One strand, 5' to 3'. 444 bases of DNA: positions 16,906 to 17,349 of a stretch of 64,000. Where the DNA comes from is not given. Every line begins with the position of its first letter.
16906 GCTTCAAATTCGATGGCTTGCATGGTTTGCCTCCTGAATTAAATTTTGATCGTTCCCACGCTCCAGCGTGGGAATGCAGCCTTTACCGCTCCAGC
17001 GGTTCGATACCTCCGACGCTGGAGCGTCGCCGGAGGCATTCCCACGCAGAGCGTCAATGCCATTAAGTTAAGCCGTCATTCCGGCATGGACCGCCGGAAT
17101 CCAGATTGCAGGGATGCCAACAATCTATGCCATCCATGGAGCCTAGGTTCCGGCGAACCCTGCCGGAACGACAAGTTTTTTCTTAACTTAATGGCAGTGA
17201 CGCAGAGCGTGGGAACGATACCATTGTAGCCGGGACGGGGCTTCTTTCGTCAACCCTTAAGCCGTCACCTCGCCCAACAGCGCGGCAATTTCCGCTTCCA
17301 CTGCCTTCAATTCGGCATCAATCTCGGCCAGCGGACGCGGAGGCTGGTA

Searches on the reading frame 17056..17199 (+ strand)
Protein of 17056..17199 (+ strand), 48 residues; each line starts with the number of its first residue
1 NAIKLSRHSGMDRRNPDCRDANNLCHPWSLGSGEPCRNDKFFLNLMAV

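Call 78: search_protein_representatives(alignment_id=A4)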
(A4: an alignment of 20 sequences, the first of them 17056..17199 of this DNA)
Query: 20 sequences, 73 profile positions. Proteins with E-value up to 0.001 (for the whole library): 351; up to 1e-10: 132; up to 1e-30: 4. The best 150 are listed.
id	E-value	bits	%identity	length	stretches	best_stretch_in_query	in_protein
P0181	1.7e-34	132.9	-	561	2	11-58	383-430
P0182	7.9e-34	130.8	-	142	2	12-60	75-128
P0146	6.4e-32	124.7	-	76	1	2-70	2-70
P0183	3.5e-31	122.3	-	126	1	9-69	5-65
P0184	1.1e-30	120.7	-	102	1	8-68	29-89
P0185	8.2e-30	117.9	-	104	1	13-71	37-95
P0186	4.0e-29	115.7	-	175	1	7-65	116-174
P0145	6.7e-29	115.0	-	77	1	11-70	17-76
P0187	7.2e-29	114.9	-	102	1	2-70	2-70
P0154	1.2e-28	114.1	-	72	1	2-71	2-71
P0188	1.3e-28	114.1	-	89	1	9-69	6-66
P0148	1.7e-28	113.6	-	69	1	5-62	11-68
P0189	3.1e-28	112.9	-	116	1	8-68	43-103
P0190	9.0e-28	111.4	-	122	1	9-67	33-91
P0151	1.8e-27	110.4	-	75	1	2-68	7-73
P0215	5.7e-22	92.8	-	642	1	8-68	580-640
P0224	8.8e-21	89.0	-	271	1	12-62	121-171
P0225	1.1e-20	88.7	-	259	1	13-59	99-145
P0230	6.5e-19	83.0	-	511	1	11-64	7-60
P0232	8.4e-19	82.6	-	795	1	7-66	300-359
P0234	1.6e-18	81.8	-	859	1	15-64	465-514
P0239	4.4e-18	80.3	-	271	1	12-61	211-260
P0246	2.8e-17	77.8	-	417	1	16-60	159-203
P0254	9.2e-16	72.9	-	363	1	24-65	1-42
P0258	1.8e-15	72.0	-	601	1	13-64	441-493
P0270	1.6e-14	68.9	-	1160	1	8-65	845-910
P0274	4.6e-14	67.4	-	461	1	9-59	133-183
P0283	1.9e-12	62.3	-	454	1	9-60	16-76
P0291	1.7e-11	59.2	-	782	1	12-54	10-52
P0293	5.2e-11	57.7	-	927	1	24-55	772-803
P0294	5.7e-11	57.5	-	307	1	24-58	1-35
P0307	7.1e-10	54.0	-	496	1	25-55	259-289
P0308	8.8e-10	53.7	-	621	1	11-48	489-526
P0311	1.6e-09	52.9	-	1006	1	13-59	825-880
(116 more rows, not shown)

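Call 79: search_protein_families(library=pfam, proteins=[P0181, P0232, P0234, P0246, P0258, P0270, P0274, P0307, P0308, P0311], max_evalue=0.001)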
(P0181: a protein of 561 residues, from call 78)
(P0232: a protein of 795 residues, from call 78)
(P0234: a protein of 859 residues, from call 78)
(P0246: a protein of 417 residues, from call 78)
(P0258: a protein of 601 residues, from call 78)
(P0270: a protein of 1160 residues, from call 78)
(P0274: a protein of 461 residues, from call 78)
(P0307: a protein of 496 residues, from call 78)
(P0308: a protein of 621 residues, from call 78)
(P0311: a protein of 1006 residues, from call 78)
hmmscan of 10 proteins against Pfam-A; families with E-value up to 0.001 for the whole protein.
P0181 (561 aa): 8 families
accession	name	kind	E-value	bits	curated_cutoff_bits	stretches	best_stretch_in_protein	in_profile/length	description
PF13676.11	TIR_2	-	1.4e-12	48.6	28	1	492-557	1-67/122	TIR domain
PF20702.3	nSTAND2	-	7.3e-10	39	24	1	154-238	110-192/279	Novel STAND NTPase 2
PF13191.12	AAA_16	-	2.8e-09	38.1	32.6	1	49-191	2-162/167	AAA ATPase domain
PF20703.3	nSTAND1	-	3.6e-08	33.9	27.1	1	44-206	11-167/379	Novel STAND NTPase 1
PF13401.12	AAA_22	-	0.00011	23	27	0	68-192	4-116/130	AAA domain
PF01582.25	TIR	-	0.00021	21.6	21.3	1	490-549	2-63/179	TIR domain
PF01637.24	ATPase_2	-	0.00053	20.3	33.2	0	49-164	1-119/225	ATPase domain predominantly from Archaea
PF13173.12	AAA_14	-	0.00064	20.2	27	0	72-112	5-28/129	AAA domain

P0232 (795 aa): 2 families
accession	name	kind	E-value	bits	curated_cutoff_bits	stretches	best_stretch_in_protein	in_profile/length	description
PF13191.12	AAA_16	-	1.9e-06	28.9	32.6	1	117-178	1-63/167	AAA ATPase domain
PF25199.1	nSTAND_NTPase5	-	0.00053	20.3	34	1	131-216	32-125/145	Novel STAND NTPase 5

P0234 (859 aa): 8 families
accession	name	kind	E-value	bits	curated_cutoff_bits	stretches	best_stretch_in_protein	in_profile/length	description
PF00072.30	Response_reg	-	2e-28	99.2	30.2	1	642-752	1-109/111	Response regulator receiver domain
PF02518.31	HATPase_c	-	3.5e-26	92.2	26.4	2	531-602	38-107/111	Histidine kinase-, DNA gyrase B-, and HSP90-like ATPase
PF13426.13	PAS_9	-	1.6e-20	73.7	27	2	66-168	3-103/103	PAS domain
PF00512.31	HisKA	-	3e-20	72.5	26.9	1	314-379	1-66/66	His Kinase A (phospho-acceptor) domain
PF08448.16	PAS_4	-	1.2e-17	64.6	23.1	1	61-168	2-107/110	PAS fold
PF08447.18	PAS_3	-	1.2e-12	48.3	25.6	2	203-285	2-86/89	PAS fold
PF00989.32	PAS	-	2.1e-12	47.5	22.6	1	57-166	4-113/113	PAS fold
PF13188.13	PAS_8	-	3.3e-06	27.2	21.8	1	183-228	3-46/65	PAS domain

P0246 (417 aa): 0 families

P0258 (601 aa): 1 family
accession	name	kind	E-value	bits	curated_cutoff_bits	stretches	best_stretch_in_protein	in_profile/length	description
PF19268.4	CIS_TMP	-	3.3e-46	159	27.8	2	5-276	1-263/463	Contractile injection system tape measure protein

P0270 (1160 aa): 4 families
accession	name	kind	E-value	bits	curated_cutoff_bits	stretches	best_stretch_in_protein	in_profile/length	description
PF07669.17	Eco57I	-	7.2e-25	88.5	25.3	1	48-330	1-167/171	Eco57I restriction-modification methylase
PF02384.22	N6_Mtase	-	3.5e-12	46.7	20.4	2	240-326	122-210/311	N-6 DNA Methylase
PF20473.4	MmeI_Mtase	-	8.7e-12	45.2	27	1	6-72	20-87/259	MmeI, DNA-methyltransferase domain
PF01170.24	UPF0020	-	3.3e-05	24.1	22.3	0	7-63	30-92/197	RMKL-like, methyltransferase domain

P0274 (461 aa): 0 families

P0307 (496 aa): 3 families
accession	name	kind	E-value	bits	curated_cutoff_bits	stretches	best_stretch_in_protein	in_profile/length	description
PF00072.30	Response_reg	-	1.4e-28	99.7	30.2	1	107-218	1-110/111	Response regulator receiver domain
PF02518.31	HATPase_c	-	8.7e-20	71.7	26.4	1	8-84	36-110/111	Histidine kinase-, DNA gyrase B-, and HSP90-like ATPase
PF01627.28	Hpt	-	1.4e-12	48.1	24.6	1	326-403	2-78/84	Hpt domain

P0308 (621 aa): 0 families

P0311 (1006 aa): 8 families
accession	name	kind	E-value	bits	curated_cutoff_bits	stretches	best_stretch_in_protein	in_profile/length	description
PF00072.30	Response_reg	-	6.3e-41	139.5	30.2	2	664-774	1-109/111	Response regulator receiver domain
PF08447.18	PAS_3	-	2e-31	108.5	25.6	2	296-381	2-88/89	PAS fold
PF02518.31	HATPase_c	-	2.6e-26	92.7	26.4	1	519-633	1-109/111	Histidine kinase-, DNA gyrase B-, and HSP90-like ATPase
PF00512.31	HisKA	-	4.8e-17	62.2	26.9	1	408-472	1-65/66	His Kinase A (phospho-acceptor) domain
PF01627.28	Hpt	-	7.1e-15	55.5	24.6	1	915-994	1-75/84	Hpt domain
PF13426.13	PAS_9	-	7.7e-08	33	27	0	290-386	8-102/103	PAS domain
PF08448.16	PAS_4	-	1.3e-05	25.8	23.1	0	188-262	37-110/110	PAS fold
PF00989.32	PAS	-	0.00051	20.5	22.6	0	273-384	2-112/113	PAS fold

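Call 81: find_encoding_contigs(protein=P0234, flank=1500, max_places=2)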
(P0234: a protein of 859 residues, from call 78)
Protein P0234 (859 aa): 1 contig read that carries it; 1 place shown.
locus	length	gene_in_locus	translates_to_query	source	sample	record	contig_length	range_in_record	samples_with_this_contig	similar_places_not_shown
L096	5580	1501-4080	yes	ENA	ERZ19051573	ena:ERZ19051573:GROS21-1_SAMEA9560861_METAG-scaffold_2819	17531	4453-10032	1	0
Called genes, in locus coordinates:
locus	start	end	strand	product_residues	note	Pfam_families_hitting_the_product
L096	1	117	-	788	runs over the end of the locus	PF14520:HHH_5, PF13089:PP_kinase_N, PF02503:PP_kinase, PF17941:PP_kinase_C_1, PF13091:PLDc_2 (weak), PF13090:PP_kinase_C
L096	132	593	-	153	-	PF01641:SelR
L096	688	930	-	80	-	PF08770:SoxZ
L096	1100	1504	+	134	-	PF13501:SoxY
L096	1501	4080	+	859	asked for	PF00989:PAS (weak), PF08448:PAS_4, PF13426:PAS_9, PF08447:PAS_3 (weak), PF13426:PAS_9, PF00512:HisKA, PF02518:HATPase_c, PF00072:Response_reg, +1 more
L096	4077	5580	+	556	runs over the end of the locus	PF00072:Response_reg, PF00512:HisKA, PF02518:HATPase_c, PF00072:Response_reg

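Call 83: search_protein_families(library=pfam, proteins=[P0293, P0215, P0230, P0283, P0291, P0254, P0294, P0224, P0225, P0239], max_evalue=0.001)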
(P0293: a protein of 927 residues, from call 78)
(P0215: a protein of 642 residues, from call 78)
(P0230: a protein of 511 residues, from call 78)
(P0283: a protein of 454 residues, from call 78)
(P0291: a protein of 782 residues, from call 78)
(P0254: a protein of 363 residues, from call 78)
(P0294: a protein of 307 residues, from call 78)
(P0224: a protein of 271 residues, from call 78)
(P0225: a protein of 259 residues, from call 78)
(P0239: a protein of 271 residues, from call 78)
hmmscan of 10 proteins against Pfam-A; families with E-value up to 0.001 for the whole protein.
P0293 (927 aa): 4 families
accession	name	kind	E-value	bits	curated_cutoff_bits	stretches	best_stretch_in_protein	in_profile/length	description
PF03781.23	FGE-sulfatase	-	3.6e-34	119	23.3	2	591-712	4-127/255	Sulfatase-modifying factor enzyme 1-like domain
PF05729.18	NACHT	-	1.4e-08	35.2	26.7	1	86-232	3-130/167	NACHT domain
PF13191.12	AAA_16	-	1.7e-05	25.8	32.6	1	66-206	6-149/167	AAA ATPase domain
PF24883.2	NPHP3_N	-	0.00044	20.9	24.8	0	86-231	25-164/164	Nephrocystin 3, N-terminal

P0215 (642 aa): 0 families

P0230 (511 aa): 3 families
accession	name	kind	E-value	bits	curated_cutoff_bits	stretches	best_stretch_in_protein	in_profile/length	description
PF00593.30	TonB_dep_Rec_b-barrel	-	4.9e-05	23.8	27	0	298-378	164-246/436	TonB dependent receptor-like, beta-barrel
PF13505.12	OMP_b-brl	-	0.00028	21.5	28.7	0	230-360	20-139/175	Outer membrane protein beta-barrel domain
PF19089.6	DUF5777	-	0.00084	19.1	23.1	1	247-326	101-180/247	Membrane bound beta barrel domain (DUF5777)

P0283 (454 aa): 7 families
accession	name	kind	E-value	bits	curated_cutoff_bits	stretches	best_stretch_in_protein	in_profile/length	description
PF13432.12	TPR_16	-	2.5e-11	44.2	32.7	1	235-285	12-61/65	Tetratricopeptide repeat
PF00515.34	TPR_1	-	9.3e-11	41.5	27.8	0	127-149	10-32/34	Tetratricopeptide repeat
PF07719.23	TPR_2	-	8e-10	38.5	27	0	255-285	1-31/34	Tetratricopeptide repeat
PF13424.12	TPR_12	-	9.8e-10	38.9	30.1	1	255-313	3-68/77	Tetratricopeptide repeat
PF13414.12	TPR_11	-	1.6e-07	31.4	26.8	0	236-269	10-42/42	TPR repeat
PF14559.12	TPR_19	-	7.4e-05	23.4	25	0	301-359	2-62/68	Tetratricopeptide repeat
PF13374.12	TPR_10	-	0.0007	20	27.5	0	130-148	14-32/42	Tetratricopeptide repeat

P0291 (782 aa): 2 families
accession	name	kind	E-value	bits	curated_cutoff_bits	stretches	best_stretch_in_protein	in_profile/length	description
PF01833.30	TIG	-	3.7e-07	30.5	20.9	1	353-420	1-69/84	IPT/TIG domain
PF09099.16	Qn_am_d_aIII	-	7.6e-06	26.6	22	0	266-333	3-69/82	Quinohemoprotein amine dehydrogenase, alpha subunit domain III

P0254 (363 aa): 1 family
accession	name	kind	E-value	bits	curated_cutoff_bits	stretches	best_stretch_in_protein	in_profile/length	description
PF11949.14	DUF3466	-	1e-10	41.2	25.1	1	266-333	432-525/609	Protein of unknown function (DUF3466)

P0294 (307 aa): 2 families
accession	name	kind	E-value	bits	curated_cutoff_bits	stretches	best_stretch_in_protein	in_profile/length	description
PF13676.11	TIR_2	-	1.6e-18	67.8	28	1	73-176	1-107/122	TIR domain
PF01582.25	TIR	-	2.9e-08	34.2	21.3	1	85-146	18-79/179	TIR domain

P0224 (271 aa): 1 family
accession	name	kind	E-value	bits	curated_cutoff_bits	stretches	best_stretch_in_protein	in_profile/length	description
PF01555.25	N6_N4_Mtase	-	4.8e-13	50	26.7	1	4-68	156-220/221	DNA methylase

P0225 (259 aa): 0 families

P0239 (271 aa): 1 family
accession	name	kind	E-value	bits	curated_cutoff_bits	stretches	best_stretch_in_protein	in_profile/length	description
PF13699.11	eCIS_core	-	1.8e-29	102.2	22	1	117-194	1-78/79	eCIS core domain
